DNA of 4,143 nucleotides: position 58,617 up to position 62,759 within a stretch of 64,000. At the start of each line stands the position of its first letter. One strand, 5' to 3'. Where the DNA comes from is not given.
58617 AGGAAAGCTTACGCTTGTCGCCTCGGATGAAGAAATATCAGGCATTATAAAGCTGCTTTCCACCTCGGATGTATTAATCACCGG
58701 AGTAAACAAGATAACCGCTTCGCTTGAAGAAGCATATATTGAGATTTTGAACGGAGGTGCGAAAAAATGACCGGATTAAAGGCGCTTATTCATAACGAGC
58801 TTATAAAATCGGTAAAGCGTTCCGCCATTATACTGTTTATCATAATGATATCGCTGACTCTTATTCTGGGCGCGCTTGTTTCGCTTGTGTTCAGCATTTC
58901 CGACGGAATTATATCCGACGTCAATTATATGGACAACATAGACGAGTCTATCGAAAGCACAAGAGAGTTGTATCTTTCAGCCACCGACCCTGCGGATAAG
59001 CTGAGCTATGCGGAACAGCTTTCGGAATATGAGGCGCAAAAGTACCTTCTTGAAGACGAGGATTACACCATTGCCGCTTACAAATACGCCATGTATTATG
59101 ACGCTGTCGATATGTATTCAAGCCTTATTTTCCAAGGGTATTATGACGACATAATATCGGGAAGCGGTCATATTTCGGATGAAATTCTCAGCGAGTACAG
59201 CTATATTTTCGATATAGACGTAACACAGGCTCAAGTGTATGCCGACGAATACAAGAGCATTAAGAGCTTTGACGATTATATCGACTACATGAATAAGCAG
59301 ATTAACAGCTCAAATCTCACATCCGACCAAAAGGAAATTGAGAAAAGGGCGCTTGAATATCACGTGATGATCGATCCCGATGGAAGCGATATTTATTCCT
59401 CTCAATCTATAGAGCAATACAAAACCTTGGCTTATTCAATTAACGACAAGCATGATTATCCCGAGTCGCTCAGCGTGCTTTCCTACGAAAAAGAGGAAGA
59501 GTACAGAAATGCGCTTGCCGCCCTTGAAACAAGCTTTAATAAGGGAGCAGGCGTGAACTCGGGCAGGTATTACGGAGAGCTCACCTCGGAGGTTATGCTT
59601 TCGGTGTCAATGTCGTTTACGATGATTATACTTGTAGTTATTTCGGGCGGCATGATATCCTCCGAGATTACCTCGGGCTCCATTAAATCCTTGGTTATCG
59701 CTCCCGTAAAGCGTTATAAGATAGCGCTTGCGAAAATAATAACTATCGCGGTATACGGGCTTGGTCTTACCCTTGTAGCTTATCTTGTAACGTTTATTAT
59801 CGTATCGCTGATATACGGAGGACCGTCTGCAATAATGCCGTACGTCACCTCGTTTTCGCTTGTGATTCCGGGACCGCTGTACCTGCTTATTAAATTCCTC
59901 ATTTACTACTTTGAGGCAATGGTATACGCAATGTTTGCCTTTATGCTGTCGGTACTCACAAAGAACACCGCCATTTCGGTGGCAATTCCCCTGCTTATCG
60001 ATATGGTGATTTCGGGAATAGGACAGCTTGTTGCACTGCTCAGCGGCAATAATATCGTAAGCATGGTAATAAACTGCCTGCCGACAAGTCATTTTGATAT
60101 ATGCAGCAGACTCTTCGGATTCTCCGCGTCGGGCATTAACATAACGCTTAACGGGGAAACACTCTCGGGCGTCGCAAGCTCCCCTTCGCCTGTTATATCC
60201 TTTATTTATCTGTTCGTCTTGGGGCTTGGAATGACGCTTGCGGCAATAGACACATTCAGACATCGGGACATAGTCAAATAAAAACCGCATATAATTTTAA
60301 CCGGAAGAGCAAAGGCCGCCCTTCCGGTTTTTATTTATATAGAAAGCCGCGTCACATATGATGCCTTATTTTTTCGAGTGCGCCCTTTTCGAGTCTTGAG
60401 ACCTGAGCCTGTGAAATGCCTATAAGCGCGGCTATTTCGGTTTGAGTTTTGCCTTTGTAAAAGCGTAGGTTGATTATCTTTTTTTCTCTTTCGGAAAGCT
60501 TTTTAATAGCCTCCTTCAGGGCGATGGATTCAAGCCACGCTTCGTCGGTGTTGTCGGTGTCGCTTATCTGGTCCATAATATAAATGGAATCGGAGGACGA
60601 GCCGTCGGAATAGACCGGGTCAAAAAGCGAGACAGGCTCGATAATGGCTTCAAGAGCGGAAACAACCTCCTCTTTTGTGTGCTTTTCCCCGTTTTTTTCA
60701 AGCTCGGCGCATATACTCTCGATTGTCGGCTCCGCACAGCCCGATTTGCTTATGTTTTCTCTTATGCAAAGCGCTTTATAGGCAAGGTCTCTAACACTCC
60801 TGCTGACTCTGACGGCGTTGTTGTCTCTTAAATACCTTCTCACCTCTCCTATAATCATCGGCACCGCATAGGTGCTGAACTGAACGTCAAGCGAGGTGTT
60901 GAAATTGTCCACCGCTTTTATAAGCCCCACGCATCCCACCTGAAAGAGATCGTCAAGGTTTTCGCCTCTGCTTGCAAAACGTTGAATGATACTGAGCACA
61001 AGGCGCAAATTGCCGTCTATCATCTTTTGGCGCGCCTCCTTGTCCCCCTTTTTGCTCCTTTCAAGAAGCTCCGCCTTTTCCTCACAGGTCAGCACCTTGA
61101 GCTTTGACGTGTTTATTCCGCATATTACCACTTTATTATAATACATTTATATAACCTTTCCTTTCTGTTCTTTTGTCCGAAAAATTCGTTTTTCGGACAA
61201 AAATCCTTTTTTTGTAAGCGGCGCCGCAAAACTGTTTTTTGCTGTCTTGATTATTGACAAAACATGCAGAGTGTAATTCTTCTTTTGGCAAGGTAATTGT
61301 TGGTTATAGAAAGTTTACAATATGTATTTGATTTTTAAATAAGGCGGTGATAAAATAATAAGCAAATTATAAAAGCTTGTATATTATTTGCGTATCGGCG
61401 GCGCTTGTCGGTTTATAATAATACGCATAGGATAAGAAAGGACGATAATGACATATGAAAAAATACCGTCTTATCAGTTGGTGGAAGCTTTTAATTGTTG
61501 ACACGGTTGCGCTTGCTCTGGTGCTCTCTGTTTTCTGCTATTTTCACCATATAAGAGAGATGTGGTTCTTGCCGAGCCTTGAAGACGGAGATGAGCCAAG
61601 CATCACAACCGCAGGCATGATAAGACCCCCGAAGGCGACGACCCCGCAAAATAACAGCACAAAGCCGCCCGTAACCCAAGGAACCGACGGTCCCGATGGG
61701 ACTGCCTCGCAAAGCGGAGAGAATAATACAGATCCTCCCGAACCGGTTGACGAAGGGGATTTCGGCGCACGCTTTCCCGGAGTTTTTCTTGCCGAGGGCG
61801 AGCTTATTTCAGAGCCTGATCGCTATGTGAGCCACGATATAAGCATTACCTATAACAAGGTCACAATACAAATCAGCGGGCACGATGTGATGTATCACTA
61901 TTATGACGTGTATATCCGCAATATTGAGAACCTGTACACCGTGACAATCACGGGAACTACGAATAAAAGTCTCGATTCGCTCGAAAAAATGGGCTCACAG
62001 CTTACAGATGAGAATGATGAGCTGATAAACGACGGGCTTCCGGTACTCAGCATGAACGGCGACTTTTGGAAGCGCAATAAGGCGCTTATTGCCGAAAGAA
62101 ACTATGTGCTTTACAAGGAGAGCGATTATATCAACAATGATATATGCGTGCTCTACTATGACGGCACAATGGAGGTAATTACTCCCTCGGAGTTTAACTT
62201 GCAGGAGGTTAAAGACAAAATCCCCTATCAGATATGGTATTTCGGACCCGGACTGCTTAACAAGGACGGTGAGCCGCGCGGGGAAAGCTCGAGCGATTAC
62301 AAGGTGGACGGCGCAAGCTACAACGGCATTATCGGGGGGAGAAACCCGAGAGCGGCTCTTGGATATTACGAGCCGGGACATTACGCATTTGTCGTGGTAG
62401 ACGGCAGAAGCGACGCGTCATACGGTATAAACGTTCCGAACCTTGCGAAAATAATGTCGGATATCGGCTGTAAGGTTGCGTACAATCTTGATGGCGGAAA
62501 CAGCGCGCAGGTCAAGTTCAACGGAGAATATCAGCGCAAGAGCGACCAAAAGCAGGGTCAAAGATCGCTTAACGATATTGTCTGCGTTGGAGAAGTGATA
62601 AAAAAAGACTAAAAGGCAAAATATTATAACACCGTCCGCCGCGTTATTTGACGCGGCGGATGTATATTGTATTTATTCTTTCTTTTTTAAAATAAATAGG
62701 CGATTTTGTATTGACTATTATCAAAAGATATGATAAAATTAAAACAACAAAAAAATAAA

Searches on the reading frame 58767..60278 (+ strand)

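Call 80: search_protein_families(library=pfam, proteins=[window:58767-60278:+], max_evalue=0.0001)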
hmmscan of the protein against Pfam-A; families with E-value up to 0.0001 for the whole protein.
window:58767-60278:+ (504 aa): 3 families
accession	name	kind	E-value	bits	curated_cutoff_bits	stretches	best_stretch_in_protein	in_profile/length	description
PF12679.13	ABC2_membrane_2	-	1.1e-10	41.7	27.2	1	127-425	72-205/283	ABC-2 family transporter protein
PF12730.13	ABC2_membrane_4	-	1.1e-09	38.9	27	1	263-411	41-175/179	ABC-2 family transporter protein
PF12698.13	ABC2_membrane_3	-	5.1e-08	32.8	31.6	1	23-493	3-345/347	ABC-2 family transporter protein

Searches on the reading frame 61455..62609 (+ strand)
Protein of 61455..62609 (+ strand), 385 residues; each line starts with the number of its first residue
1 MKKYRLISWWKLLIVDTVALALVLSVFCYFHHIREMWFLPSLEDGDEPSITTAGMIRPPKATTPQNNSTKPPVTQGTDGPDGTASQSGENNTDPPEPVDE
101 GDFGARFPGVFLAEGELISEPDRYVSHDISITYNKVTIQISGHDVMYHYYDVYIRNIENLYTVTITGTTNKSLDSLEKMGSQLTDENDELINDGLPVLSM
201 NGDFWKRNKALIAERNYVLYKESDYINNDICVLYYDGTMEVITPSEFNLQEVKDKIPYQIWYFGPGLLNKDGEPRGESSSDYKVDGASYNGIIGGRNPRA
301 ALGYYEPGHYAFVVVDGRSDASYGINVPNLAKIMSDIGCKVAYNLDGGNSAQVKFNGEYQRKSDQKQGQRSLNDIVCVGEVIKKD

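Call 80: search_protein_families(library=pfam, proteins=[window:61455-62609:+], max_evalue=0.0001)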
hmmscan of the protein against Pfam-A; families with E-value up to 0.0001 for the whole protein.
window:61455-62609:+ (385 aa): 1 family
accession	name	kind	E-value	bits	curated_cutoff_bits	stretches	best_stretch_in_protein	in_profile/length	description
PF09992.14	NAGPA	-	2.5e-21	77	25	1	200-378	7-168/169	Phosphodiester glycosidase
